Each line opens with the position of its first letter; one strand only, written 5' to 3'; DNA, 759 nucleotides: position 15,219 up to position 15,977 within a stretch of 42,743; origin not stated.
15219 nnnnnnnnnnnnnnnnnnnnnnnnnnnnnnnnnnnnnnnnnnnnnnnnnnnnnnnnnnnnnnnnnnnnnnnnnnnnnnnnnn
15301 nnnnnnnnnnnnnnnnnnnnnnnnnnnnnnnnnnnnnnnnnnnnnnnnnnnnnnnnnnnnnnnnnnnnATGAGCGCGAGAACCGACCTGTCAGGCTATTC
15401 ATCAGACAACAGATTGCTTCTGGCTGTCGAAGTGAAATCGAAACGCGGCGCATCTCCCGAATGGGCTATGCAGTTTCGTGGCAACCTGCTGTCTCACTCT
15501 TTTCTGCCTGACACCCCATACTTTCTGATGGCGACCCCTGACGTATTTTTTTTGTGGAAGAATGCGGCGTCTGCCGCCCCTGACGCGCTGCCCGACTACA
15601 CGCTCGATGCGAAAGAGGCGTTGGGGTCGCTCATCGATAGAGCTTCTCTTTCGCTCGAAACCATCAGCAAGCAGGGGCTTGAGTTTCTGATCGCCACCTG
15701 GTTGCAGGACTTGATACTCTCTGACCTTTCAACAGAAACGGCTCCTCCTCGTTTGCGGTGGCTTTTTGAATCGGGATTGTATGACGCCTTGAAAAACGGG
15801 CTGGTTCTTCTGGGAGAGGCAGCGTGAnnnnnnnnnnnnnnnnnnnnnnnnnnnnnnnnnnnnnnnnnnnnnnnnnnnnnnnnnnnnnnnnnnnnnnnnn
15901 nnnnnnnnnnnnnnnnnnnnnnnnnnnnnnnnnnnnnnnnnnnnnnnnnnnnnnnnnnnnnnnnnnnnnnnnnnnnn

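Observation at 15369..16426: Overlapping two-gene cassette (PD-(D/E)xK-like + PIN-like with coiled-coil insert) wedged between glcD-like and DUF169 genes: candidate uncharacterised toxin-antitoxin or defence module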

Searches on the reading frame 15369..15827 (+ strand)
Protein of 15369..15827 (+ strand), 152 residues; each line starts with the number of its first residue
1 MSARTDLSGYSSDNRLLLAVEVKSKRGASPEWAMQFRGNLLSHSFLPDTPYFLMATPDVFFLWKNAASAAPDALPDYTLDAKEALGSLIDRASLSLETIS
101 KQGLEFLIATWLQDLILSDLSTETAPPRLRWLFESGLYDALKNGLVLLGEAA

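Call 3: search_protein_families(library=pfam, proteins=[window:15369-15827:+], max_evalue=1)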
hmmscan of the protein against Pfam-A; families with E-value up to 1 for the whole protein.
window:15369-15827:+ (152 aa): 0 families

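Call 4: search_protein_families(library=padloc, proteins=[window:15369-15827:+], max_evalue=1)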
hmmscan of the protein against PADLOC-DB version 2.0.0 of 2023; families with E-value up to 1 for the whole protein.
window:15369-15827:+ (152 aa): 0 families

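Call 5: search_protein_families(library=ncbifam, proteins=[window:15369-15827:+], max_evalue=1)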
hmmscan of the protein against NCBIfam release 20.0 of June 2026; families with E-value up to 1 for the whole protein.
window:15369-15827:+ (152 aa): 0 families

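Call 6: find_homologous_proteins(query=window:15369-15827:+)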
Query window:15369-15827:+ (152 aa): 10 proteins with E <= 0.001 among 268 candidates.
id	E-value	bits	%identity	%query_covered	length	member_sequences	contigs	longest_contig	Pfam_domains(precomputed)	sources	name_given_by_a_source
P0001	1.2e-92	325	100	100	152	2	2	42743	-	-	-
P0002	1.5e-51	192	64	97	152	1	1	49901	-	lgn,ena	-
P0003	3.9e-39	152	51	96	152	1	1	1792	-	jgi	jgi:hypothetical protein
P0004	5.1e-31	126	43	95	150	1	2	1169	-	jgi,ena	-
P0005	6.5e-31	125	43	95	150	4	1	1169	-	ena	-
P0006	1.3e-30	124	43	95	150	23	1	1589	-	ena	-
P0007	5.3e-30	122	44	93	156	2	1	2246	-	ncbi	-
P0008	6.2e-30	122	42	95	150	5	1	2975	-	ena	-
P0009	1.4e-27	114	42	95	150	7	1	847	-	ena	-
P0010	3.0e-26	110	37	99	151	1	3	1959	-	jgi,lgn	-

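Call 8: find_encoding_contigs(protein=P0002, flank=6000, max_places=4)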
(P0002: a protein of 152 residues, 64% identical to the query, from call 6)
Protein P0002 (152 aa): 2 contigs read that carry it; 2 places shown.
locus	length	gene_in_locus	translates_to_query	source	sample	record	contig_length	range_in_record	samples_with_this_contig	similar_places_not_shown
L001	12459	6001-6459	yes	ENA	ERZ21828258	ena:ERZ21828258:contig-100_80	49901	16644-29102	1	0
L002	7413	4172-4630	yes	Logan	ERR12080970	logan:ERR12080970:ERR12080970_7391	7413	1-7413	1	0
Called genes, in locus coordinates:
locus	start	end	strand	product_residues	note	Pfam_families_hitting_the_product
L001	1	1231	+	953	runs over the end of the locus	PF07517:SecA_DEAD, PF00270:DEAD (weak), PF01043:SecA_PP_bind, PF21090:P-loop_SecA, PF07516:SecA_SW, PF02810:SEC-C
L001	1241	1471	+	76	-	-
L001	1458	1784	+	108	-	PF02452:PemK_toxin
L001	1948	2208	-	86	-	-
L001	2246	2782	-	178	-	-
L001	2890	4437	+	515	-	PF02597:ThiS, PF00899:ThiF, PF00581:Rhodanese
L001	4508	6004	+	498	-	PF01565:FAD_binding_4, PF02913:FAD-oxidase_C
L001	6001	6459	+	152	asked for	-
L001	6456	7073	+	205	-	PF16289:PIN_12 (weak)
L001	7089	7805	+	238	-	PF02596:DUF169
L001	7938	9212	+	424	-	PF00675:Peptidase_M16, PF05193:Peptidase_M16_C, PF22456:PqqF-like_C_4 (faint)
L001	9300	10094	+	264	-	PF00753:Lactamase_B, PF23023:Anti-Pycsar_Apyc1 (weak), PF12706:Lactamase_B_2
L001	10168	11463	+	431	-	PF00206:Lyase_1, PF10397:ADSL_C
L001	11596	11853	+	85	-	PF02700:PurS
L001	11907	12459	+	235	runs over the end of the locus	PF13507:GATase_5, PF00117:GATase (faint), PF01965:DJ-1_PfpI, PF07685:GATase_3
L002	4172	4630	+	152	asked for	-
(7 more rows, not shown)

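Call 9: find_encoding_contigs(protein=P0007, flank=6000, max_places=4)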
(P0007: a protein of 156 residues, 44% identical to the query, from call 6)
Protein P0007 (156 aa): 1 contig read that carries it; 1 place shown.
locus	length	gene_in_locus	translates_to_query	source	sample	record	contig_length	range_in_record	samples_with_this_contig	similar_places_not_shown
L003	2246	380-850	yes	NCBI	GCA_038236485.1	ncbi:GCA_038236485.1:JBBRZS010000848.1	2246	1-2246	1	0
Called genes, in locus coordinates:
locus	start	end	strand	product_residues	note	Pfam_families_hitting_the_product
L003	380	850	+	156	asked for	-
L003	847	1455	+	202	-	PF01850:PIN (weak), PF16289:PIN_12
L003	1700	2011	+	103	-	-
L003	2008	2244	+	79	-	?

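Call 10: find_encoding_contigs(protein=P0008, flank=6000, max_places=4)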
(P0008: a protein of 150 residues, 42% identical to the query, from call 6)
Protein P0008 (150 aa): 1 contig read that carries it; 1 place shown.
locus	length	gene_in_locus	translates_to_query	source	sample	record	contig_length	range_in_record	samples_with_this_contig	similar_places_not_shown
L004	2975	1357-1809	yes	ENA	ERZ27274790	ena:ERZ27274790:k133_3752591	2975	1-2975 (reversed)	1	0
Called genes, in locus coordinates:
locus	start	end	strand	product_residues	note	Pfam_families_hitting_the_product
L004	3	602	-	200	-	?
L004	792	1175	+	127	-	PF01909:NTP_transf_2, PF18765:Polbeta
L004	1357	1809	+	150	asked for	-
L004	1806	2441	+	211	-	PF01850:PIN (faint), PF16289:PIN_12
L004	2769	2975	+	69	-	?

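Call 22: find_homologous_proteins(query=A2, max_evalue=0.001)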
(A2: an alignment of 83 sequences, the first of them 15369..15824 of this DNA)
Query A2 (83 sequences) (152 aa, profile of the alignment): 463 proteins with E <= 0.001 among 7485 candidates; the best 120 are listed.
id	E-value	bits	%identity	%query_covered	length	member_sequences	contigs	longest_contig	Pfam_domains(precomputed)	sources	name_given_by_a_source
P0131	1.4e-58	215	48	96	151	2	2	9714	-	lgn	-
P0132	4.7e-57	210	45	93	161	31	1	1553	-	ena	-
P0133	5.8e-56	206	46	93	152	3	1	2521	-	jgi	-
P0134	7.6e-56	206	43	93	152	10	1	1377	-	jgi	-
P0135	1.4e-55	205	45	93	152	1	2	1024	-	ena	-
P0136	2.7e-55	204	42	95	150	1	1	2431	-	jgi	-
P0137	3.0e-55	204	36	96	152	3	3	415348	-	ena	-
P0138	3.9e-55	203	38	96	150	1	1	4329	-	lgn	-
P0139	4.7e-55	203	45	94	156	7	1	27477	-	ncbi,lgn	ncbi:MAG: hypothetical protein WCA07_09575 [Gloeobacterales cyanobacterium]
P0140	1.1e-54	202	49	95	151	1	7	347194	-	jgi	jgi:hypothetical protein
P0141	1.6e-54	201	44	95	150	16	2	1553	-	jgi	jgi:hypothetical protein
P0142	1.7e-54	201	41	95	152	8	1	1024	-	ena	-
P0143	1.7e-54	201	43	93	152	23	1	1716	-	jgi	jgi:hypothetical protein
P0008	1.9e-54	201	42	95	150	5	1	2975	-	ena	-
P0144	2.8e-54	201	43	95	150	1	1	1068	-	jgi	jgi:hypothetical protein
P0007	7.5e-53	196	44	93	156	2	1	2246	-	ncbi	-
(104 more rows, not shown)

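Call 23: search_solved_structures(query=A2, max_evalue=10, show_alignments=2)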
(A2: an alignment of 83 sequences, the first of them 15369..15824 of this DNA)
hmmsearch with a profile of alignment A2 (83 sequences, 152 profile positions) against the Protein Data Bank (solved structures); distinct sequences matched with E-value up to 10: 2.
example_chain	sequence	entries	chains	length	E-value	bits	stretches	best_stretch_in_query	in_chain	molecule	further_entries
4pl9_A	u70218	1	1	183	0.19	14.4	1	9-116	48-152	Ethylene receptor 1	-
1nph_A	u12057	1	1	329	0.94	12.2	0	32-75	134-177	Gelsolin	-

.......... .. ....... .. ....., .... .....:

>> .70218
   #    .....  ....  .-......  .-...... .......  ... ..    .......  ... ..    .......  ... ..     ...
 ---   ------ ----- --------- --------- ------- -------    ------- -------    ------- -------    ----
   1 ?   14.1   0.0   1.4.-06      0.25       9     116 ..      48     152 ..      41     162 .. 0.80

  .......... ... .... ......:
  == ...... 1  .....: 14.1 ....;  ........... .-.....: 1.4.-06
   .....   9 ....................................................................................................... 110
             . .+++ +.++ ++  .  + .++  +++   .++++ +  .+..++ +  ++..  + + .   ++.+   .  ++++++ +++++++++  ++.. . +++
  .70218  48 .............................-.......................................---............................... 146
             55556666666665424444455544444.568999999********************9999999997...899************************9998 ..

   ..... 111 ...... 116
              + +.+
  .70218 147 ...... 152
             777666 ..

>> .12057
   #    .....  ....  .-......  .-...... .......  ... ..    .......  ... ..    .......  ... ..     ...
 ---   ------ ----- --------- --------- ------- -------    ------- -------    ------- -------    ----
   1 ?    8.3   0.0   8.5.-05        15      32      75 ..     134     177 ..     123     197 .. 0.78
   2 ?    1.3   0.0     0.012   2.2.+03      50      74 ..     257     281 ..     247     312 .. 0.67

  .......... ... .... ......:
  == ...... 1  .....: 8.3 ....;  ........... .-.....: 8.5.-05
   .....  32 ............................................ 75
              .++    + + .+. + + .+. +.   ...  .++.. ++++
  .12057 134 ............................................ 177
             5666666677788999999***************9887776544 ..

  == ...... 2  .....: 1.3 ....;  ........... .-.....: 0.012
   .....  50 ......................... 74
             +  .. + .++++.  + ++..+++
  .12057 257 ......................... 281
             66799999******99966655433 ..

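Call 34: predict_structure(alignment_id=A3)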
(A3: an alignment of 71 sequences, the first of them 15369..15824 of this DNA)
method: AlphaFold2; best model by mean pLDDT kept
length: 152 residues; sequences in the alignment: 71
mean_pLDDT: 90.8   pTM: 0.87
mean pLDDT of the five models: 90.8, 90.7, 89.7, 89.6, 89.2
residues with pLDDT >= 90: 104; 70-90: 42; 50-70: 5; < 50: 1
segments of 3 or more residues with pLDDT < 50: none
pLDDT, mean of each block of 10 residues (from residue 1): 81 95 95 95 88 96 92 95 88 87 94 92 88 94 89 53
secondary structure, 60 per line:
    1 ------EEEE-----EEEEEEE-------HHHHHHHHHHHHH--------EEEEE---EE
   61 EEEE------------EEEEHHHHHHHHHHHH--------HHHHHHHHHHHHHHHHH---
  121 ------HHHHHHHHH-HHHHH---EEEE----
elements in order: E7-10 E16-22 H30-42 E51-55 E59-64 E77-80 H81-92 H101-117 H127-135 H137-141 E145-148

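Call 39: fold_search(model_id=the predicted structure, library=pdb)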
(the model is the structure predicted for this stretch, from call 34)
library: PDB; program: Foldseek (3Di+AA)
matches with E <= 10: 478; with E <= 0.001: 0
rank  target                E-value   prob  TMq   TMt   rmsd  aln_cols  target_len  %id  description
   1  7lo5_B                3.7e-02  0.63  0.33  0.06  13.3       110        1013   16  cryoEM structure DrdV-DNA complex (released 2021-03-17)
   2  7lo5_C                4.8e-02  0.69  0.34  0.06  11.8       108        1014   17  cryoEM structure DrdV-DNA complex (released 2021-03-17)
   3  7lvv_B                7.7e-02  0.30  0.29  0.06  12.8       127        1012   13  cryoEM structure DrdV-DNA complex (released 2021-03-17)
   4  7lo5_D                8.2e-02  0.54  0.35  0.06  12.8       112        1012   16  cryoEM structure DrdV-DNA complex (released 2021-03-17)
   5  3s1s                  1.1e-01  0.51  0.23  0.05   4.5        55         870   18  Characterization and crystal structure of the type IIG restriction endonuclease BpuSI (released 2011-07-13)
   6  7lvv_C                1.1e-01  0.69  0.35  0.37   7.9        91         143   15  cryoEM structure DrdV-DNA complex (released 2021-03-17)
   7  9mro_A                1.3e-01  0.16  0.25  0.17   6.7       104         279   12  Crystal structures of a cyanobacterial DAP epimerase bound to either D,L-aziDAP or D,L-alpha-methyl DAP (released 2025-07-16)
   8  8oi6_A                1.6e-01  0.07  0.20  0.12  14.7       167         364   11  Cryo-EM structure of the undecorated barbed end of filamentous beta/gamma actin (released 2023-08-09)
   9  9cfv_C                1.8e-01  0.06  0.19  0.11  15.1       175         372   11  Cryo-EM structure of delta-NTR myosin-1c bound to F-actin (released 2025-02-12)
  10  7vdy_B                2.0e-01  0.25  0.29  0.19   5.9       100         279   13  Crystal structure of O-ureidoserine racemase (released 2021-12-15)
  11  3tpq_E                2.0e-01  0.06  0.16  0.11  12.6       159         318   12  Crystal structure of wild-type MAL RPEL domain in complex with five G-actins (released 2011-10-12)
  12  6d8c_H                2.9e-01  0.06  0.20  0.12  14.4       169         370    9  Cryo-EM structure of FLNaABD E254K bound to phalloidin-stabilized F-actin (released 2018-09-19)
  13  7bst_C                3.1e-01  0.14  0.30  0.06  12.8       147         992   16  EcoR124I-Ocr in the Intermediate State (released 2020-05-27)
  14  5kew_E                3.1e-01  0.06  0.16  0.24  14.0        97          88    7  Vibrio parahaemolyticus VtrA/VtrC complex bound to the bile salt taurodeoxycholate (released 2016-07-20)
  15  6xsz_B                3.6e-01  0.07  0.15  0.06  13.3       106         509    8  The structure of the M60 catalytic domain from Clostridium perfringens ZmpC (released 2021-02-03)
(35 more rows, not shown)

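Call 44: search_protein_families(library=pfam, alignment_id=A3, max_evalue=10)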
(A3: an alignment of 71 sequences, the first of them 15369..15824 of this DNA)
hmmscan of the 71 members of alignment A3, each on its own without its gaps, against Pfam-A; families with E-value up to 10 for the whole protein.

A. member 1, window:15369-15824:+ (152 aa): 0 families

B. families by the number of members that match (of 71 scanned): 15 families
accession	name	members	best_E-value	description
PF13588.12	HSDR_N_2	9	0.034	Type I restriction enzyme R protein N terminus (HSDR_N)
PF00626.27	Gelsolin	8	9.7e-05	Gelsolin repeat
PF02625.21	XdhC_CoxI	2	0.019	XdhC and CoxI family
PF07283.16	TrbH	2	0.024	Conjugal transfer protein TrbH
PF09455.15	Csx1_HEPN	2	0.035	CRISPR system endoribonuclease Csx1, HEPN domain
PF03008.20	DUF234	2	0.072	Archaea bacterial proteins of unknown function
PF05234.16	UAF_Rrn10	1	0.035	UAF complex subunit Rrn10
PF04313.20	HSDR_N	1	0.062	Type I restriction enzyme R protein N terminus (HSDR_N)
PF05412.18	Peptidase_C33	1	0.098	Equine arterivirus Nsp2-type cysteine proteinase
PF08364.16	IF2_assoc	1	0.14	Bacterial translation initiation factor IF-2 associated region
PF21520.3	ITGAX-like_Ig_3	1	0.16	Integrin alpha-X-like, Ig-like domain 3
PF05078.17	DUF679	1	0.17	Protein of unknown function (DUF679)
PF00255.25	GSHPx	1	0.24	Glutathione peroxidase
PF13020.12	NOV_C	1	0.26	Protein NO VEIN, C-terminal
PF05131.20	Pep3_Vps18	1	0.27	Pep3/Vps18/deep orange beta-propeller domain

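Call 53: search_protein_families(library=pfam, alignment_id=A4, max_evalue=0.00001)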
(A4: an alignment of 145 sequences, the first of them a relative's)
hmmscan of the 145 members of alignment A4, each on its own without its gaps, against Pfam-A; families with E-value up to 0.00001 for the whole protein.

A. member 1, L001:4508-6001:+ (498 aa): 2 families
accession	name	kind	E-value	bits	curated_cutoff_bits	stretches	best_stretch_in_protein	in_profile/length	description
PF02913.24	FAD-oxidase_C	-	4.8e-67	226.7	21.2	1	221-463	1-248/248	FAD linked oxidases, C-terminal domain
PF01565.28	FAD_binding_4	-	7.6e-42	142.7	26.4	1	47-186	1-139/139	FAD binding domain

B. families by the number of members that match (of 145 scanned): 115 families (the first 25 are shown)
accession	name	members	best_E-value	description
PF07883.17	Cupin_2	7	6.7e-16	Cupin domain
PF00190.28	Cupin_1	6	6.8e-09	Cupin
PF20581.3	DUF6785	4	8.7e-104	Family of unknown function (DUF6785)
PF20580.3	DUF6784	4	1.4e-22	Domain of unknown function (DUF6784)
PF02646.22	RmuC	3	8.3e-103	RmuC family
PF13561.12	adh_short_C2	3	6.6e-64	Enoyl-(Acyl carrier protein) reductase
PF00106.31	adh_short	3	3.8e-61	short chain dehydrogenase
PF11028.14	TMEM260-like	3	5.2e-23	Protein O-mannosyl-transferase TMEM260-like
PF08659.16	KR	3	1.3e-16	KR domain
PF00171.27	Aldedh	2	2.2e-163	Aldehyde dehydrogenase family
PF00884.28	Sulfatase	2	1.4e-43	Sulfatase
PF05860.19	TPS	2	1.7e-36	TPS secretion domain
PF00005.33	ABC_tran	2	1.8e-33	ABC transporter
PF13646.12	HEAT_2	2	3.7e-31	HEAT repeats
PF03130.22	HEAT_PBS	2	7.9e-30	PBS lyase HEAT-like repeat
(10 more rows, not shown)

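Call 54: search_protein_families(library=padloc, alignment_id=A4, max_evalue=0.00001)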
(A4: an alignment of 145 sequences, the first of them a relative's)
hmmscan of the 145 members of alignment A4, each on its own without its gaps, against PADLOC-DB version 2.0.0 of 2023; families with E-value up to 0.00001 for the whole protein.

A. member 1, L001:4508-6001:+ (498 aa): 0 families

B. families by the number of members that match (of 145 scanned): 118 families (the first 25 are shown)
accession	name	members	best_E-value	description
PDLC03812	RTasRmuC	3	4.8e-126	DRT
PDLC04135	mad3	2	6e-26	mads_3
PDLC01150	HEAT_CxxC_PDDEXK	2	7.2e-12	HEAT_CxxC_PD-DEXK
PDLC02914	ATPase-Toprim_I-B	2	1.3e-11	-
PDLC04140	mad8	2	4.6e-09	mads_8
PDLC04903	PDC-S09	2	8e-09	-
PDLC04907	PDC-S09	2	1.2e-08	-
PDLC04904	PDC-S09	2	1e-07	-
PDLC04042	PD-T4-6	1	4.6e-90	-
PDLC04061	PD-T4-6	1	6.8e-88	-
PDLC04060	PD-T4-6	1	1.2e-81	-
PDLC04053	PD-T4-6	1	5.3e-81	-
PDLC04043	PD-T4-6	1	1.8e-75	-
PDLC04054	PD-T4-6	1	1.4e-74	-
PDLC04052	PD-T4-6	1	6.4e-73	-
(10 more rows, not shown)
